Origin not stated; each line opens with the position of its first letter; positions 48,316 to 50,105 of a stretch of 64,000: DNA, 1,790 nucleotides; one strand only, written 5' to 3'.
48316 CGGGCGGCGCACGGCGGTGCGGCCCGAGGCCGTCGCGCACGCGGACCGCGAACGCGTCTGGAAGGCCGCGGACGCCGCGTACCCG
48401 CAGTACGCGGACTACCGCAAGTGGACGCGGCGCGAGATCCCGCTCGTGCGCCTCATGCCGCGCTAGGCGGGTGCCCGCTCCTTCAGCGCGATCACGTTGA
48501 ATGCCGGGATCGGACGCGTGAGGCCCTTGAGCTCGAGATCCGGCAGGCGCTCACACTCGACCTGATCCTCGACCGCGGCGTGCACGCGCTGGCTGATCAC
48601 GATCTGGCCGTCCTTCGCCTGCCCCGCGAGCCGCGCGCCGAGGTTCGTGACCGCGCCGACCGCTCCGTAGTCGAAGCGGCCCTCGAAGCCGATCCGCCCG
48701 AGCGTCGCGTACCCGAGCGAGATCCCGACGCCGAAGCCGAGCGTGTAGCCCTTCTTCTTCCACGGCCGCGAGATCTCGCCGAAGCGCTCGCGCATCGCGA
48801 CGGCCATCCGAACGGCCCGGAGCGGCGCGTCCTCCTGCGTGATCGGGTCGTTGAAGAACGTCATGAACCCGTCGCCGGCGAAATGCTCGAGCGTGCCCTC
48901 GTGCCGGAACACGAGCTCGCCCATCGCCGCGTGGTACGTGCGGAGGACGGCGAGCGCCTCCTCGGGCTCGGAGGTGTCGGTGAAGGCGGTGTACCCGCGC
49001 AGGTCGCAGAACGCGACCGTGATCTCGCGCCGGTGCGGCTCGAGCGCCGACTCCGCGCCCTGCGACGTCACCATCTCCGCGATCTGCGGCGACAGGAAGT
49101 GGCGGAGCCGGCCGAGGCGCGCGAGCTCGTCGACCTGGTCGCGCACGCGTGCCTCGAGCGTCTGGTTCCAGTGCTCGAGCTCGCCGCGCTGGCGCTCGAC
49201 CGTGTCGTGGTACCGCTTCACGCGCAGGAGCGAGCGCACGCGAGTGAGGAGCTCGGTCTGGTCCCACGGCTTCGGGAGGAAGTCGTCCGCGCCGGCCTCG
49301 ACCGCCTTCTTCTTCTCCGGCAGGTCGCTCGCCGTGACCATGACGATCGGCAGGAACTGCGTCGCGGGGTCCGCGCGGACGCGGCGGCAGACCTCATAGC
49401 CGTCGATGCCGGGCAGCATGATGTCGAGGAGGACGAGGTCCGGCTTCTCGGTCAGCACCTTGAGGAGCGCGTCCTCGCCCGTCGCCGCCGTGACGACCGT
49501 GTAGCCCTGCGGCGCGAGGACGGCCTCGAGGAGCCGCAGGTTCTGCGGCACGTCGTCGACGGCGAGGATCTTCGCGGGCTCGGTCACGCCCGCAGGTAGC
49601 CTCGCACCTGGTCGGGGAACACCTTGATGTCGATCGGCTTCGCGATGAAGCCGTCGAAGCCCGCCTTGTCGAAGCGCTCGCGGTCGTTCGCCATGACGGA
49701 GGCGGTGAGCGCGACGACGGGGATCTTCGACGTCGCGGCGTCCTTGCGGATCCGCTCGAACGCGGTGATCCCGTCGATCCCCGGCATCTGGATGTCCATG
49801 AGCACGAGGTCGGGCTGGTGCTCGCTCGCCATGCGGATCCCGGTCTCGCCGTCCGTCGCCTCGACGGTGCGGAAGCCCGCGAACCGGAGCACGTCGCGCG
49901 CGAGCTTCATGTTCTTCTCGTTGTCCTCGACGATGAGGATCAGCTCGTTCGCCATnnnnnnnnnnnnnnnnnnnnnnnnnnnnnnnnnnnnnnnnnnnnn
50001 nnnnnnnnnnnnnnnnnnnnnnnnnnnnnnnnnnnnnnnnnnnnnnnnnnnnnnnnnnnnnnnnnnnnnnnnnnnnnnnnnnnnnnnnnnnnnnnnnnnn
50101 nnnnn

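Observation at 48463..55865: Contiguous three-gene phospho-to-cNMP module: multi-GAF kinase -> CheY-like single-domain regulator -> receiver-adenylate/guanylate cyclase fusion, all 4-nt overlapped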

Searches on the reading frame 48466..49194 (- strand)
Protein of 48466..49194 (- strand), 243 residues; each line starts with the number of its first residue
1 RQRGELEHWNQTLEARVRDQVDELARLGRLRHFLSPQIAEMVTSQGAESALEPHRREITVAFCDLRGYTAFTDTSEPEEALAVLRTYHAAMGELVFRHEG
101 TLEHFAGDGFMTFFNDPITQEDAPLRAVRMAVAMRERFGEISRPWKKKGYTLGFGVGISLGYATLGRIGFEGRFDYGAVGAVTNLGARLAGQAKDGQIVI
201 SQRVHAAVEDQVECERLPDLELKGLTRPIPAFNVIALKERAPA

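Call 21: search_solved_structures(query=window:48466-49194:-, max_evalue=0.00001, show_alignments=5)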
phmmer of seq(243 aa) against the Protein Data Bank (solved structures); distinct sequences matched with E-value up to 0.00001: 23.
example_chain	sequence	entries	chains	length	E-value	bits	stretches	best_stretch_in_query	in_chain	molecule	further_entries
3r5g_A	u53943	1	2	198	9.2e-34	120.2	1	51-236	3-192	CyaB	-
2w01_A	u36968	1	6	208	5.6e-30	107.8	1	54-237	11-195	ADENYLATE CYCLASE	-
6fht_A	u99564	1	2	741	1.7e-29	106.2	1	28-237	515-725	Bacteriophytochrome,Adenylate cyclase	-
1wc0_A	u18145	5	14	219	5.8e-19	71.7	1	49-230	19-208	ADENYLATE CYCLASE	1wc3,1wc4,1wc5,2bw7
1wc1_A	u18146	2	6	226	7.7e-19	71.3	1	51-230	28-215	ADENYLATE CYCLASE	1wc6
5x4t_A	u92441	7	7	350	1.2e-11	47.8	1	30-234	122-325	Photoactivated adenylyl cyclase | Family 3 adenylate cyclase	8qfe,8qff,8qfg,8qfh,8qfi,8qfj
9f1z_A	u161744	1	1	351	1.2e-11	47.8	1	30-234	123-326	Family 3 adenylate cyclase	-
5x4u_A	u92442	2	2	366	1.3e-11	47.7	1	30-234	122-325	Photoactivated adenylyl cyclase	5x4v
4yus_A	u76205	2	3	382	1.4e-11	47.5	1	30-234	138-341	Family 3 adenylate cyclase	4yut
9f1w_A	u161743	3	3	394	1.6e-11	47.4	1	30-234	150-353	Family 3 adenylate cyclase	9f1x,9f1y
5o5k_A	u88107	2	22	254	1.7e-09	40.7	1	28-224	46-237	Adenylate cyclase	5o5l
7yz9_A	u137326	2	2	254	8.9e-09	38.4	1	28-224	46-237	Adenylate cyclase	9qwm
4p2m_A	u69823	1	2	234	1.5e-08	37.7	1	32-224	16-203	Adenylate cyclase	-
4p2f_A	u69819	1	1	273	1.6e-08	37.6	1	32-224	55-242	Adenylate cyclase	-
4p2x_A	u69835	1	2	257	1.8e-08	37.4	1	32-224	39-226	Adenylate cyclase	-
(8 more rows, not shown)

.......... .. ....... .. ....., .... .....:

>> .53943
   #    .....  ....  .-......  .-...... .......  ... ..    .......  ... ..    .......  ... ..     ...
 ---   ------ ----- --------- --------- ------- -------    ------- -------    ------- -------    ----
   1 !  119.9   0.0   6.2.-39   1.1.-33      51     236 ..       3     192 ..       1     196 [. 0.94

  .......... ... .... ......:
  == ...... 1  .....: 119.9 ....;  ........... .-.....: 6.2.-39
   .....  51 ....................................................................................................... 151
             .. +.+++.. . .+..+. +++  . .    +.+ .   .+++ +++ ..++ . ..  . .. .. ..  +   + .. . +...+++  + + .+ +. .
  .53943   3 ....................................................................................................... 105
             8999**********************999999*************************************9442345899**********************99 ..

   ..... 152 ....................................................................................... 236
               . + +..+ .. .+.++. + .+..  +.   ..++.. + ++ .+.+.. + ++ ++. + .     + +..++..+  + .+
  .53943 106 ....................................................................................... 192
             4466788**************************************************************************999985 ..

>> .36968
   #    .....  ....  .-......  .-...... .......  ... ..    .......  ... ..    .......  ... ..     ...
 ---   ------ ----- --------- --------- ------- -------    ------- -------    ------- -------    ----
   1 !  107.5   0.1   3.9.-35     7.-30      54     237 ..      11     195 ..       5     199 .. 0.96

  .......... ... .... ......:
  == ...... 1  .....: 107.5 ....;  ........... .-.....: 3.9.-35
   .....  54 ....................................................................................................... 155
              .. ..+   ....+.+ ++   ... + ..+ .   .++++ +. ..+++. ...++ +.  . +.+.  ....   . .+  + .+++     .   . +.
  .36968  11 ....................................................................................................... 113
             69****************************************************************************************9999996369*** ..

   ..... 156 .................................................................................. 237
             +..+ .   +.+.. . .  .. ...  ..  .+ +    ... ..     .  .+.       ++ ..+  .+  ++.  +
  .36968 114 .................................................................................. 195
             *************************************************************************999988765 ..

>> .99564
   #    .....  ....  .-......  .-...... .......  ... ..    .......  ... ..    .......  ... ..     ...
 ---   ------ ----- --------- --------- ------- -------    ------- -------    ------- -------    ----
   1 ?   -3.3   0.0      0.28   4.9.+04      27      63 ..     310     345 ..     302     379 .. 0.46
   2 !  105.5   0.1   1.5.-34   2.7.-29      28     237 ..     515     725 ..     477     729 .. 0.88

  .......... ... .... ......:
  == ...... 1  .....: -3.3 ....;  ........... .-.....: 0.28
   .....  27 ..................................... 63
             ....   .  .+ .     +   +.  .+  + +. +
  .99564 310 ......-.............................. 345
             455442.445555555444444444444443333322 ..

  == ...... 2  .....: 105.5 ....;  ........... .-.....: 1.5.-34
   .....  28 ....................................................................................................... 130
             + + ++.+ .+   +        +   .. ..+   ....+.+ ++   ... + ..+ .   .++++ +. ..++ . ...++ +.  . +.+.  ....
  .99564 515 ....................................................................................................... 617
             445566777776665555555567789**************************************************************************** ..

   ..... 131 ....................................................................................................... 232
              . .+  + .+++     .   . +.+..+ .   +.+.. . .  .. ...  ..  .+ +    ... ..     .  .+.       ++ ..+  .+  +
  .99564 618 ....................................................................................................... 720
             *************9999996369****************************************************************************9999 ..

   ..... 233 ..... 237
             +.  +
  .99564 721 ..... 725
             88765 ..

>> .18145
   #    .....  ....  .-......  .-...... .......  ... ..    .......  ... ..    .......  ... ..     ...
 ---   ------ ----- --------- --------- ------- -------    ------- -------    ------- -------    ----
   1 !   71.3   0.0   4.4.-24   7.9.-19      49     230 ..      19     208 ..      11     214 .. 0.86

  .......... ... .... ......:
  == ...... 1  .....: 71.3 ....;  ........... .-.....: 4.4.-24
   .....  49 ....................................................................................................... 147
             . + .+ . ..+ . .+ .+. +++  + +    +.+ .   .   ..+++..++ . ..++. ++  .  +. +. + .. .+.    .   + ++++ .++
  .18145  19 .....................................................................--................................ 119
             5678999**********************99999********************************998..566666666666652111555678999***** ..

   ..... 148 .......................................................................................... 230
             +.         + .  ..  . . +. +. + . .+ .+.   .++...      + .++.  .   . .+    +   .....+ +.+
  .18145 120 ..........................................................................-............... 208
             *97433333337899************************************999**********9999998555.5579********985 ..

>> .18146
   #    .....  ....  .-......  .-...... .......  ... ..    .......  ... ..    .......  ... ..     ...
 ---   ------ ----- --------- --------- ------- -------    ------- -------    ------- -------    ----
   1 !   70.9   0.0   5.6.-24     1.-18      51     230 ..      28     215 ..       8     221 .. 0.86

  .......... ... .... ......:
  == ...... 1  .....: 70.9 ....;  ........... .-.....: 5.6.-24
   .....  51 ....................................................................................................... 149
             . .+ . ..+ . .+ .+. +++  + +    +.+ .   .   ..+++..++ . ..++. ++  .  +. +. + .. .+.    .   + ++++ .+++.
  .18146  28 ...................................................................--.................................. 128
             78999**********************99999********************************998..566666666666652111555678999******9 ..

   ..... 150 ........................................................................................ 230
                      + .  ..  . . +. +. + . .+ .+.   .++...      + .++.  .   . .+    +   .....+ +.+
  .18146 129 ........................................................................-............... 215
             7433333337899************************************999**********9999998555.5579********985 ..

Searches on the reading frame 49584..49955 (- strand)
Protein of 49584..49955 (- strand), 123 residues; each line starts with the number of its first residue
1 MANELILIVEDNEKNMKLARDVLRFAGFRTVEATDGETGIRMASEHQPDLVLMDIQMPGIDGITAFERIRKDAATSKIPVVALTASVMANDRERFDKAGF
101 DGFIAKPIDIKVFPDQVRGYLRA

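Call 7: search_protein_families(library=pfam, proteins=[window:49584-49955:-], max_evalue=0.01)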
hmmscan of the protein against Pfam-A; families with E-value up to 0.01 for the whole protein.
window:49584-49955:- (123 aa): 1 family
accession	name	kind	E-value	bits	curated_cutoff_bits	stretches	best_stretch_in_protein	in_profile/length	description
PF00072.30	Response_reg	-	2e-27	96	30.2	1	6-113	1-106/111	Response regulator receiver domain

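Call 8: search_protein_families(library=ncbifam, proteins=[window:49584-49955:-], max_evalue=0.01)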
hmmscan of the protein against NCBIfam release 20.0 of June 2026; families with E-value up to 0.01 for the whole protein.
window:49584-49955:- (123 aa): 101 families (the best 25 are shown)
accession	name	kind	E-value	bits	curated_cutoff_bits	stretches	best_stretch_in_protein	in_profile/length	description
NF008318.0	PRK11107.1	equivalog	2.5e-29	102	890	1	6-113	670-777/920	two-component sensor histidine kinase BarA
NF007135.0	PRK09581.1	equivalog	9.5e-24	84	474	1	5-113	4-112/457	PleD family two-component system response regulator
TIGR02956.1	TMAO_torS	equivalog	3.7e-23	81.6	676.5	1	5-116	703-815/967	TMAO reductase system sensor histidine kinase/response regulator TorS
NF011874.0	PRK15347.1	equivalog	2.5e-22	78.8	852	1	6-112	693-801/921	two component system sensor kinase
TIGR02154.1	PhoB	equivalog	1.4e-21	76.8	296.2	1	4-122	3-121/226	phosphate regulon transcriptional regulator PhoB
NF008302.0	PRK11091.1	equivalog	2.5e-20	72.3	838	1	6-114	528-636/779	aerobic respiration two-component sensor histidine kinase ArcB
NF038297.2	hybrid_HK_HrmK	equivalog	1.4e-19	70.2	725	1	4-117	491-604/607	hybrid histidine kinase/response regulator HrmK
NF008099.0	PRK10841.1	equivalog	4.7e-19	67.7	920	1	5-120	826-939/949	two-component system sensor histidine kinase RcsC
NF040689.1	MtrAB_MtrA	equivalog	6e-19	68.3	300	1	6-122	1-114/219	MtrAB system response regulator MtrA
NF041733.1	resp_reg_CseB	equivalog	1.1e-18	67.4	350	1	6-122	3-116/228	two-component system response regulator CseB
NF041947.1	LuxQ_Vibrio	equivalog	3.4e-18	64.9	1200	1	6-113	725-831/843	quorum-sensing autoinducer 2 sensor kinase/phosphatase LuxQ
NF007546.0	PRK10161.1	equivalog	1.4e-17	64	471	1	5-118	4-117/229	phosphate response regulator transcription factor PhoB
TIGR01387.1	cztR_silR_copR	subfamily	3.9e-17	62.6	279.2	1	6-122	1-115/218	heavy metal response regulator transcription factor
NF007982.1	PRK10710.1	equivalog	4.7e-17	62.4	380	1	3-119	7-120/235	envelope stress response regulator BaeR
NF008469.0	PRK11361.1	equivalog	2.2e-16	59.6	714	1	3-111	4-110/461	acetoacetate metabolism transcriptional regulator AtoC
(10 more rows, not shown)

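Call 41: search_solved_structures(query=window:49584-49955:-, max_evalue=1e-10, show_alignments=2)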
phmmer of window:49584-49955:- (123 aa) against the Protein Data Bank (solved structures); distinct sequences matched with E-value up to 1e-10: 99 (the best 60 are shown).
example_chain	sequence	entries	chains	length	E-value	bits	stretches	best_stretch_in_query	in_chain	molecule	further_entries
1m5t_A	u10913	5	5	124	3.6e-26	94.8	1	5-119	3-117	cell division response regulator DivK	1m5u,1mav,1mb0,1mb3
9g85_A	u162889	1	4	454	4.4e-23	84.9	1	5-119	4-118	Response regulator PleD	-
2wb4_A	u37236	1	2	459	4.6e-23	84.8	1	5-119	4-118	DIGUANYLATE CYCLASE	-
9g86_A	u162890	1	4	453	5.1e-23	84.7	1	6-119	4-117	Response regulator PleD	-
1w25_A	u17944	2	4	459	5.3e-23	84.6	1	6-119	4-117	STALKED-CELL DIFFERENTIATION CONTROLLING PROTEIN | RESPONSE REGULATOR PLED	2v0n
9xzo_A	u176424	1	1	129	4.6e-19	71.9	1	6-120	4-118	De novo protein M1X0B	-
7c1j_A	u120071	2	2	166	3e-18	69.3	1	2-108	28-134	Histidine kinase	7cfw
7qz2_A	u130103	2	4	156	2e-17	66.6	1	6-111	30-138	Histidine kinase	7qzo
9dvt_R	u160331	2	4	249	2.1e-17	66.6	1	6-121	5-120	DNA-binding dual master transcriptional regulator RpaA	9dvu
6qrj_A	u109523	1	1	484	4.3e-17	65.6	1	5-117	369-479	Hybrid kinase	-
1zes_A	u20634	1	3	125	1.6e-16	63.8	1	5-122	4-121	Phosphate regulon transcriptional regulatory protein phoB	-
1b00_A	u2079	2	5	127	1.7e-16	63.7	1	5-122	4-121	PHOSPHATE REGULON TRANSCRIPTIONAL REGULATORY PROTEIN PHOB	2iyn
2ayz_A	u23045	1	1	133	1.8e-16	63.6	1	5-116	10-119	Sensor kinase protein rcsC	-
2ayx_A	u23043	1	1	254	8.7e-16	61.4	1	5-115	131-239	Sensor kinase protein rcsC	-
6vbf_A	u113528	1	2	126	3.2e-15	59.6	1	6-122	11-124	Two-component regulatory system response regulator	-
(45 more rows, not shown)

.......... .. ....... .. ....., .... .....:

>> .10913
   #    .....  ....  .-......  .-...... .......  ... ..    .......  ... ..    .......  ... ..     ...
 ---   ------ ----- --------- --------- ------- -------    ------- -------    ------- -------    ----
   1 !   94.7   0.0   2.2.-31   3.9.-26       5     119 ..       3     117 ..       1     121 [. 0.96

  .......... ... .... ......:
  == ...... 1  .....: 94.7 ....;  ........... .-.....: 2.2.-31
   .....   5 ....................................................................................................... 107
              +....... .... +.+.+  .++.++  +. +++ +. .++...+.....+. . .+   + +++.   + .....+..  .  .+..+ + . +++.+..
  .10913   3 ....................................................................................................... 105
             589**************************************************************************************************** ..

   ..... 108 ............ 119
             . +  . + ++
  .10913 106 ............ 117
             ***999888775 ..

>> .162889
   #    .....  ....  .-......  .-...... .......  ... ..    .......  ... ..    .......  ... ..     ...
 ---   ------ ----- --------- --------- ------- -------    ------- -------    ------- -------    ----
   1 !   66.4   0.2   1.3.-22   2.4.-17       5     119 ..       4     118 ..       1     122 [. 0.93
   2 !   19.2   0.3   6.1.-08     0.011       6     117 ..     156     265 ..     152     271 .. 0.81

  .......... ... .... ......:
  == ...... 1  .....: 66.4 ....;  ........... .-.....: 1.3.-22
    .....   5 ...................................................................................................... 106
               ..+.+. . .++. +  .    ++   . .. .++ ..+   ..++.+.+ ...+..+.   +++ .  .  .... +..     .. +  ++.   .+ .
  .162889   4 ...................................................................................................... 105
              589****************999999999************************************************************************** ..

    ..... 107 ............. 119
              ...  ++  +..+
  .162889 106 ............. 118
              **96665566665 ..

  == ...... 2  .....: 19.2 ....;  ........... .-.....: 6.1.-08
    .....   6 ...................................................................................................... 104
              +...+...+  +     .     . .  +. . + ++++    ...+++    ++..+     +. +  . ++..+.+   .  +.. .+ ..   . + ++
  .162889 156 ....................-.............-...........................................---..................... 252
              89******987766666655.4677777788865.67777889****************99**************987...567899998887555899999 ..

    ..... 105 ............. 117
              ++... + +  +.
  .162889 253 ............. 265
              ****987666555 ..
